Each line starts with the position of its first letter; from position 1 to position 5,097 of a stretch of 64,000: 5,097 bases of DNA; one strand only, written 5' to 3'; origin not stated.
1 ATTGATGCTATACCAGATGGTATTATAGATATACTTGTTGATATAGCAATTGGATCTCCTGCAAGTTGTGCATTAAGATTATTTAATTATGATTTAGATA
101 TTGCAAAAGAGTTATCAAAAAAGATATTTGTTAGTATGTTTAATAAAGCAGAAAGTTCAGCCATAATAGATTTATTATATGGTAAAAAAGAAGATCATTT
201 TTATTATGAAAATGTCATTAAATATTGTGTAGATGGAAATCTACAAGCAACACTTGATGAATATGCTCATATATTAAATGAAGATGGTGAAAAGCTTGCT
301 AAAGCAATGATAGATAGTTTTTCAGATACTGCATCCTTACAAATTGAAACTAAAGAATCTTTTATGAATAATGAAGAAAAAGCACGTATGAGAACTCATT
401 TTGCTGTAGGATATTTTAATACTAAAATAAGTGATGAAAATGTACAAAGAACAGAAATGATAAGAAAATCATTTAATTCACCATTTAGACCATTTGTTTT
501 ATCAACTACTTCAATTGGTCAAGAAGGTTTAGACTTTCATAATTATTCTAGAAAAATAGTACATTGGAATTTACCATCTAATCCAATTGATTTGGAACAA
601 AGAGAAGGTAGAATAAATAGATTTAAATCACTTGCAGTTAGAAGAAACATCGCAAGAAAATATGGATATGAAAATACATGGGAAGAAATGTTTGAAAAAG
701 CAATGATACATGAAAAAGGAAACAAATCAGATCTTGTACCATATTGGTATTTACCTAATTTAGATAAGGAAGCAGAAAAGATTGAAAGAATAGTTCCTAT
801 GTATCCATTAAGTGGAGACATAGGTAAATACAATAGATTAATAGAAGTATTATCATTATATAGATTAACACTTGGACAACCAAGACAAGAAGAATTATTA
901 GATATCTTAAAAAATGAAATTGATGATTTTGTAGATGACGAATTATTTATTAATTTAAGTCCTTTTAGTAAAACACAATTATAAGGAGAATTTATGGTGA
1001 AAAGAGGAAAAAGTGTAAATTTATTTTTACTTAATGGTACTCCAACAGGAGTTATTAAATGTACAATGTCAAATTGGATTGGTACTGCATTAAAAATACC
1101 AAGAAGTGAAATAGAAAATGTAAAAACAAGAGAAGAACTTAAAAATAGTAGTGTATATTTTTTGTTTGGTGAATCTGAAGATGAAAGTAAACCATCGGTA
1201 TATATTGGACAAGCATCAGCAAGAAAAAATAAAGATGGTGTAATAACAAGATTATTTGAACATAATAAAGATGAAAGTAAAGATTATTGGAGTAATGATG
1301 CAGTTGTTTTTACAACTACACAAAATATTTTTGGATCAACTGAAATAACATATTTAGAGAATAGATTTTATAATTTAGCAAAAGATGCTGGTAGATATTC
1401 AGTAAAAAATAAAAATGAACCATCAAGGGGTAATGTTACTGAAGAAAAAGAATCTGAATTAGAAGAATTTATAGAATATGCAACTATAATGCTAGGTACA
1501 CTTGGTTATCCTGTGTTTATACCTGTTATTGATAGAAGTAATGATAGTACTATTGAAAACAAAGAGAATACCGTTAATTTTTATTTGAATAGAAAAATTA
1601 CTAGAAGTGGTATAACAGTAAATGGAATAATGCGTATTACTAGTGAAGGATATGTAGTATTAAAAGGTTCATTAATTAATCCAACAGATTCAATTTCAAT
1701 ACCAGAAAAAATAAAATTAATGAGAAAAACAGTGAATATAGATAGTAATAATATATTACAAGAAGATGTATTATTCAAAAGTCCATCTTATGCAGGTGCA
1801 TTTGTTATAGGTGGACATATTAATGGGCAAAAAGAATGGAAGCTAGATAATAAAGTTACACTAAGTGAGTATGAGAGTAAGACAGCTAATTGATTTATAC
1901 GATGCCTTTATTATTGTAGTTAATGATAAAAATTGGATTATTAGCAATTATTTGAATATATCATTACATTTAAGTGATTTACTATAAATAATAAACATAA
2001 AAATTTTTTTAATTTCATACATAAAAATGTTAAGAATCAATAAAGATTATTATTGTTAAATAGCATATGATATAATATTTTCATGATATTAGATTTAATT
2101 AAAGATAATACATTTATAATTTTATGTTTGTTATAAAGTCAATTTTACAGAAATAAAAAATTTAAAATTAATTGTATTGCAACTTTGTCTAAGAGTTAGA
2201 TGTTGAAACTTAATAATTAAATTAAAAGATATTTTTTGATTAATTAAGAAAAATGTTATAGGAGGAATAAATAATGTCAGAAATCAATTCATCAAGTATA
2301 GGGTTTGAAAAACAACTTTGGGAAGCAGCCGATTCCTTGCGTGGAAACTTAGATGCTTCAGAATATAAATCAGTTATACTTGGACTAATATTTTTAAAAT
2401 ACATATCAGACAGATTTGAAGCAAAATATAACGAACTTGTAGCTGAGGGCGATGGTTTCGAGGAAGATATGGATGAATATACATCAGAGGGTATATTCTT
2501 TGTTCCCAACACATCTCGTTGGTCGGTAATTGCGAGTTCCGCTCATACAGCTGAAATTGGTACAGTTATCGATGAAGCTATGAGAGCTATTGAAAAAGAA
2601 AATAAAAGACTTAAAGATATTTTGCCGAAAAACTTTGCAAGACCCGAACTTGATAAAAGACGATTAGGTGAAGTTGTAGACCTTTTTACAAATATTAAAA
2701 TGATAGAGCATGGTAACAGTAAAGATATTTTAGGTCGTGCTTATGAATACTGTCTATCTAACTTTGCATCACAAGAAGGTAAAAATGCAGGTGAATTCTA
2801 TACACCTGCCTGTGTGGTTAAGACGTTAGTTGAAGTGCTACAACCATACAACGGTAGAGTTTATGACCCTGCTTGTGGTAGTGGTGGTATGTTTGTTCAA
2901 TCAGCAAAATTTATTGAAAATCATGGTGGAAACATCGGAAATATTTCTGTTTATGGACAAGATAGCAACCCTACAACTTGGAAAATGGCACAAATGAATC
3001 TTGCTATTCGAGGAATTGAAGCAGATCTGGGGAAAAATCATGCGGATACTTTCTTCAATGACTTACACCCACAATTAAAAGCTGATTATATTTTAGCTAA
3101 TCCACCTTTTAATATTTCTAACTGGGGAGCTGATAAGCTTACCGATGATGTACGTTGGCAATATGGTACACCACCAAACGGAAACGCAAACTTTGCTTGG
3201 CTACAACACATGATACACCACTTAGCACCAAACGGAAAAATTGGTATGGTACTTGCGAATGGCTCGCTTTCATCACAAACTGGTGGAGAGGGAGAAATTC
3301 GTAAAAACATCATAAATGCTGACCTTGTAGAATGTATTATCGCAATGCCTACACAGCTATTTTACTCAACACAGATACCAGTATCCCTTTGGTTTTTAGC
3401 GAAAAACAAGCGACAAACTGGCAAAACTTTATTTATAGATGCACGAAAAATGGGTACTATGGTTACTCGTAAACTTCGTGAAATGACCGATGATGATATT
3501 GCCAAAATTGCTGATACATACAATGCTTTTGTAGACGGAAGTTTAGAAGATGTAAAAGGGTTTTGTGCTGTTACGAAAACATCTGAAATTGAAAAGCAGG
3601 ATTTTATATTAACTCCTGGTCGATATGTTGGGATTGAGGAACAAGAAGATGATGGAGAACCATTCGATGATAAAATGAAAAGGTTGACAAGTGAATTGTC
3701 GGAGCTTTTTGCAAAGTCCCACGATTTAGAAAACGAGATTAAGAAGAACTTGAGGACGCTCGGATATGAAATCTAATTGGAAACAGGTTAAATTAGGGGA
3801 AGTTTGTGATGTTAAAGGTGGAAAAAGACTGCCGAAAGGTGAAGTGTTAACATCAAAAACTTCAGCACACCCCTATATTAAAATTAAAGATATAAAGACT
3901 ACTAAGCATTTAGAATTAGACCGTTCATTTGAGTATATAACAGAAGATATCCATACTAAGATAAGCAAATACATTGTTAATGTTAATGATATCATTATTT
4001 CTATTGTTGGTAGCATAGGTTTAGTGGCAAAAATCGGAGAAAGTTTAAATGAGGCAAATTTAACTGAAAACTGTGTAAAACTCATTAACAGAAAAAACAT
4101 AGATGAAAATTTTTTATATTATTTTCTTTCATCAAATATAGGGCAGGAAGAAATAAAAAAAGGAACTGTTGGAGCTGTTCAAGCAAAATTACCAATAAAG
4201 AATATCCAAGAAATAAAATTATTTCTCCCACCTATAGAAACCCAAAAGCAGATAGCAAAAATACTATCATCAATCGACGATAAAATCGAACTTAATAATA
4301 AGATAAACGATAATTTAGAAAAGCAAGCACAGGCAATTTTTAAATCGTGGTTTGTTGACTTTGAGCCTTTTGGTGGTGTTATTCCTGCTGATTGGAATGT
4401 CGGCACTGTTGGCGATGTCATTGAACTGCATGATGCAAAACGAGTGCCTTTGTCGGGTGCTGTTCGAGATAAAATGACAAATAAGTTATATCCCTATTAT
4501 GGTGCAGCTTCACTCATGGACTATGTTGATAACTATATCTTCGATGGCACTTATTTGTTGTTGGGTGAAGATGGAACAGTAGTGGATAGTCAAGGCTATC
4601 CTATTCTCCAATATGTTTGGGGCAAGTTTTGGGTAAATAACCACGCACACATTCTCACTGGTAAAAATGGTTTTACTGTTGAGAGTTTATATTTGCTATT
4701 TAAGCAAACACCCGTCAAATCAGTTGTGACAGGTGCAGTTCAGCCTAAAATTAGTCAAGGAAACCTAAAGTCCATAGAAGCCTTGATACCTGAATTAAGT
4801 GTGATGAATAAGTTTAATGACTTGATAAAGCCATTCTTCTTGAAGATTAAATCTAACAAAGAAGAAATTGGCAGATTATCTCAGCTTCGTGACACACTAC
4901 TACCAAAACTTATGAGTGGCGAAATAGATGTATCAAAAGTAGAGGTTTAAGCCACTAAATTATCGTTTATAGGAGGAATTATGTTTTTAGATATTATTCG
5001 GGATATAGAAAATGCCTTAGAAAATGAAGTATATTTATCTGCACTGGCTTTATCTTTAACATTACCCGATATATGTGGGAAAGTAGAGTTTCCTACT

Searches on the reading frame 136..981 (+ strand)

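Call 40: search_protein_families(library=pfam, proteins=[window:136-981:+], max_evalue=0.001)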
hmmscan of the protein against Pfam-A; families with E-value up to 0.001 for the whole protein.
window:136-981:+ (282 aa): 1 family
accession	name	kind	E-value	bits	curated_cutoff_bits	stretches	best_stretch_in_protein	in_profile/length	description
PF00271.37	Helicase_C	-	1.8e-07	31.8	23.5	1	86-163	37-109/110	Helicase conserved C-terminal domain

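Call 76: search_protein_families(library=padloc, proteins=[window:136-981:+], max_evalue=0.001)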
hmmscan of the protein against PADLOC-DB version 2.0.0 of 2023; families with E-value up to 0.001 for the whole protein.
window:136-981:+ (282 aa): 21 families
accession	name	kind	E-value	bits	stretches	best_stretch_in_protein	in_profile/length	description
PDLC03830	ZacC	-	4.9e-105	351.2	1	1-278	732-1018/1019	-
PDLC04556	PDC-M27C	-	3.2e-14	50.2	1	99-163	737-800/892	-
PDLC04554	PDC-M27C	-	2.3e-11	40.7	1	106-163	756-813/1217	-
PDLC04555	PDC-M27C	-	2.7e-10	37.6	1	99-163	487-550/656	-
PDLC02621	DrmD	-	3.4e-10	36.8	1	105-164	562-624/1040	DrmD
PDLC02843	DpdE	-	5.1e-09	32.6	1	37-170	550-670/1091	DpdE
PDLC02572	DrmA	-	8.3e-08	28.6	1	115-164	575-622/1043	DrmA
PDLC02623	DrmD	-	1.3e-07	27.8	1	111-184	572-643/1040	DrmD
PDLC02633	DrmD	-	2.1e-07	27.3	1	105-169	571-634/839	DrmD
PDLC02634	DrmD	-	1.3e-06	24.5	1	107-165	528-585/900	DrmD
PDLC02625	DrmD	-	1.4e-06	25.2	1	104-164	307-370/792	DrmD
PDLC02629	DrmD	-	2.4e-06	24.3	1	121-163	43-85/508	DrmD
PDLC02840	DpdE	-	4.3e-06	23.3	1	76-164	566-655/1091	DpdE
PDLC02624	DrmD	-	1.2e-05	22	1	114-163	418-465/652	DrmD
PDLC02500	BrxHI|BrxHII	-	1.7e-05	21.6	1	110-164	523-574/933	BrxHI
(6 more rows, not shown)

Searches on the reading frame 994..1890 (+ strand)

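Call 40: search_protein_families(library=pfam, proteins=[window:994-1890:+], max_evalue=0.001)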
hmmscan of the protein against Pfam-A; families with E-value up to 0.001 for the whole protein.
window:994-1890:+ (299 aa): 1 family
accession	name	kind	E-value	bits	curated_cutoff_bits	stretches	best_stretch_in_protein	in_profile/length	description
PF14267.11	DUF4357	-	9.3e-12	45.1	38.4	1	249-290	13-54/54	Domain of unknown function (DUF4357)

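Call 76: search_protein_families(library=padloc, proteins=[window:994-1890:+], max_evalue=0.001)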
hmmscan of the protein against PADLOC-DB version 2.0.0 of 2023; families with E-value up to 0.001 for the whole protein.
window:994-1890:+ (299 aa): 6 families
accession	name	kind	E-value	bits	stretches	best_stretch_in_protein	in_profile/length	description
PDLC04925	PDC-S14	-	6.9e-99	328.6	1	2-296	14-296/301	-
PDLC04923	PDC-S14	-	3.2e-70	234.7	1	3-297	22-313/320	-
PDLC04922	PDC-S14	-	5.4e-35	119.1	1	6-296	4-300/305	-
PDLC04924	PDC-S14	-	4.3e-23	80.4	1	36-283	34-270/280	-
PDLC04921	PDC-S14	-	1.3e-19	68.6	1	37-287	36-258/280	-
PDLC05040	PDC-S57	-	6e-17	60.3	1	194-296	127-227/229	-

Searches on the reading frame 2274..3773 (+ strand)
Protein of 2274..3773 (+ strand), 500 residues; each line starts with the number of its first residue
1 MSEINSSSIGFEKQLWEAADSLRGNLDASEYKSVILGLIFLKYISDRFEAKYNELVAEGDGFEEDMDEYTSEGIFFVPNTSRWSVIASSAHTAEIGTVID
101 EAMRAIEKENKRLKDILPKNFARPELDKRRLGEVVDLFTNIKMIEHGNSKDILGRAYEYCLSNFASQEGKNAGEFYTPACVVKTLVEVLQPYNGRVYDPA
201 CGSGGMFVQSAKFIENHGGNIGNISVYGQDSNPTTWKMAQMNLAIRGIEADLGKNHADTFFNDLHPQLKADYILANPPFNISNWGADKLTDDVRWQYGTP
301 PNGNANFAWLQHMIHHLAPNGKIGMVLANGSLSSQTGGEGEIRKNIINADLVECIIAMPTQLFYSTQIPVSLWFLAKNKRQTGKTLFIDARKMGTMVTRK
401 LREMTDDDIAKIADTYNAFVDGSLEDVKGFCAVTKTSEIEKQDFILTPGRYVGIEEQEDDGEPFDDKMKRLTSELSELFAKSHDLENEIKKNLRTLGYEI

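Call 40: search_protein_families(library=pfam, proteins=[window:2274-3773:+], max_evalue=0.001)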
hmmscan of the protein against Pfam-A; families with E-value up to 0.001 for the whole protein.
window:2274-3773:+ (500 aa): 5 families
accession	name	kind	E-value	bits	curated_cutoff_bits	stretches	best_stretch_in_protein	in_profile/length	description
PF02384.22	N6_Mtase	-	6.8e-113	377.5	20.4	1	149-460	2-311/311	N-6 DNA Methylase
PF12161.14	HsdM_N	-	8e-28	98.2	24.5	1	12-138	2-135/135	HsdM N-terminal domain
PF05175.20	MTS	-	0.00015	21.9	23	1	184-281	22-110/170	Methyltransferase small domain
PF07669.17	Eco57I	-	0.0002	22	25.3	1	256-362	61-170/171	Eco57I restriction-modification methylase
PF01170.24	UPF0020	-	0.00045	20.4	22.3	0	195-281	31-133/197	RMKL-like, methyltransferase domain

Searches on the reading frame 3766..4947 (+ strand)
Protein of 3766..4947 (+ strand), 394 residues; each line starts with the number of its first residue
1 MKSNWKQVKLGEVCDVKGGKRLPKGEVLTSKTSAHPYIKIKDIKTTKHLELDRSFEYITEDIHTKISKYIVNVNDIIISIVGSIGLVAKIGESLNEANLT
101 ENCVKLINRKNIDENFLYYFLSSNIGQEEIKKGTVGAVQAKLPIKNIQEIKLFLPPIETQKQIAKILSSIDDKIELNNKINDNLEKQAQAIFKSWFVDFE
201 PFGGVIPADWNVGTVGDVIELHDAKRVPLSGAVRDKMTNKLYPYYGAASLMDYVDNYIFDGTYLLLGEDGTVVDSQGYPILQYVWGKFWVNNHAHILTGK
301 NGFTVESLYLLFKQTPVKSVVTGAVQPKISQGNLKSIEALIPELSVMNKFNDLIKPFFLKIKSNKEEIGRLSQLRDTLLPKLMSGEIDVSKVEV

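Call 40: search_protein_families(library=pfam, proteins=[window:3766-4947:+], max_evalue=0.001)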
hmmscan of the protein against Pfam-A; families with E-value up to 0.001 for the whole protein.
window:3766-4947:+ (394 aa): 1 family
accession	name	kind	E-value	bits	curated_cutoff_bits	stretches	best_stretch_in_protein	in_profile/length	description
PF01420.25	Methylase_S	-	5.6e-44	150.7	22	2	3-186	2-168/168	Type I restriction modification DNA specificity domain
